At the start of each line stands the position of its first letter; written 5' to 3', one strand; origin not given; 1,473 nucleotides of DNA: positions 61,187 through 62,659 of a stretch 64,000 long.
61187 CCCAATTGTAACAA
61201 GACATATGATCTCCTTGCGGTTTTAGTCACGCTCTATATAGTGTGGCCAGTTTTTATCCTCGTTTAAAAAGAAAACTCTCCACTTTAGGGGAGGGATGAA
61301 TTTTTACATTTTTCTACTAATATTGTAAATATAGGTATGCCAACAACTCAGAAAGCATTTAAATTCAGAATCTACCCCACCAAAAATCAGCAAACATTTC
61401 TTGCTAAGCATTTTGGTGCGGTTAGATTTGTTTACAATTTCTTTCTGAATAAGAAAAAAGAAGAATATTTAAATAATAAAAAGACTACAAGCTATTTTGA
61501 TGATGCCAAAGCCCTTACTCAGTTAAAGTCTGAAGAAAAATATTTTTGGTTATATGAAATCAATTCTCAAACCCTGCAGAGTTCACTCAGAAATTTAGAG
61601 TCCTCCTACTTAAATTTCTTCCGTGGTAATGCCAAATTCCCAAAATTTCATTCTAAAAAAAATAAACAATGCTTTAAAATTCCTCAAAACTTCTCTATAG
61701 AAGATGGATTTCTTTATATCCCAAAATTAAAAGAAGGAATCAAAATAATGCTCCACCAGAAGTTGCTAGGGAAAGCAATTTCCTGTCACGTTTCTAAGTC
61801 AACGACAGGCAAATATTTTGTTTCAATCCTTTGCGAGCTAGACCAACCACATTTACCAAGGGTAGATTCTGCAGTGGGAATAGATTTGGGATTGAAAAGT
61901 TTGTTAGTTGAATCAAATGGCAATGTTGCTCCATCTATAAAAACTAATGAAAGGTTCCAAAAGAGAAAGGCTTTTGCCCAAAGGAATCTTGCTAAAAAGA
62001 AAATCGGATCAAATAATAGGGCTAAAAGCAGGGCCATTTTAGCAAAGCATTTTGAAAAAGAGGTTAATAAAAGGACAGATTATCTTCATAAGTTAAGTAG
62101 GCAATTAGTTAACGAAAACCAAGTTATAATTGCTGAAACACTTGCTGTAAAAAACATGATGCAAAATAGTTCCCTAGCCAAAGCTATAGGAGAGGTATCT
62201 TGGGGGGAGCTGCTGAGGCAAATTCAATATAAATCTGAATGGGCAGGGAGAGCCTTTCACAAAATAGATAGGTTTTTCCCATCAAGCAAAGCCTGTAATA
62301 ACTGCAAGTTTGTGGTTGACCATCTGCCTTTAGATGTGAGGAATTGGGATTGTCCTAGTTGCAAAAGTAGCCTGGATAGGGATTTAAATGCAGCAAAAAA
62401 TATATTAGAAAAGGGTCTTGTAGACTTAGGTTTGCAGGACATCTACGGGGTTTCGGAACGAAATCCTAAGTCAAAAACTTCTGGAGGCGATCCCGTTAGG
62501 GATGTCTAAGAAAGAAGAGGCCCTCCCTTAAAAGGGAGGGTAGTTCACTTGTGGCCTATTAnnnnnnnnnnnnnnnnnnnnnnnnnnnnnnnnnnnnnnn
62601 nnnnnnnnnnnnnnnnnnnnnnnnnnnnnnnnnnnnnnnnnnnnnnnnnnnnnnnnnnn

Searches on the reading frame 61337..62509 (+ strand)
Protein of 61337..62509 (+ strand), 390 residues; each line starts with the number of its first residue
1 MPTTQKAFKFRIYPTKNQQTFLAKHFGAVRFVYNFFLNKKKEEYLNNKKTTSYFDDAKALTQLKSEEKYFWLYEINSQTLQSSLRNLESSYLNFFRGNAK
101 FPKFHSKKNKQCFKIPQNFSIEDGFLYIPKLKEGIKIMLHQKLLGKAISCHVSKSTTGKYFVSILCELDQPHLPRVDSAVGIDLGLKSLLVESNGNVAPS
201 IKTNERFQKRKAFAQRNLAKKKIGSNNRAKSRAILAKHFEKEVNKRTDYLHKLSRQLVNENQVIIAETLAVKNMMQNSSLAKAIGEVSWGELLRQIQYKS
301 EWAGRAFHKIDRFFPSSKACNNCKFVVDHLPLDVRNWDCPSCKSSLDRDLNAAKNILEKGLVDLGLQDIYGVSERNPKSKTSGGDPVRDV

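Call 12: search_protein_families(library=phrogs, proteins=[window:61337-62509:+], max_evalue=0.001)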
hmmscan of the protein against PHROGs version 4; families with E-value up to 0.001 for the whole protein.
window:61337-62509:+ (390 aa): 5 families
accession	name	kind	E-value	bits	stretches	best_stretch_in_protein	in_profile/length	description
phrog_506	-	integration and excision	1.1e-119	401.2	1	3-369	5-373/403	transposase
phrog_13964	-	integration and excision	5.7e-61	207.1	1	5-236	2-234/237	transposase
phrog_12300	-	integration and excision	1.8e-58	199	1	141-359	24-240/286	transposase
phrog_17087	-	unknown function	4.6e-35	121.8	1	231-362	3-134/141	-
phrog_25073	-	unknown function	9.9e-15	55.5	1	6-110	5-109/114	-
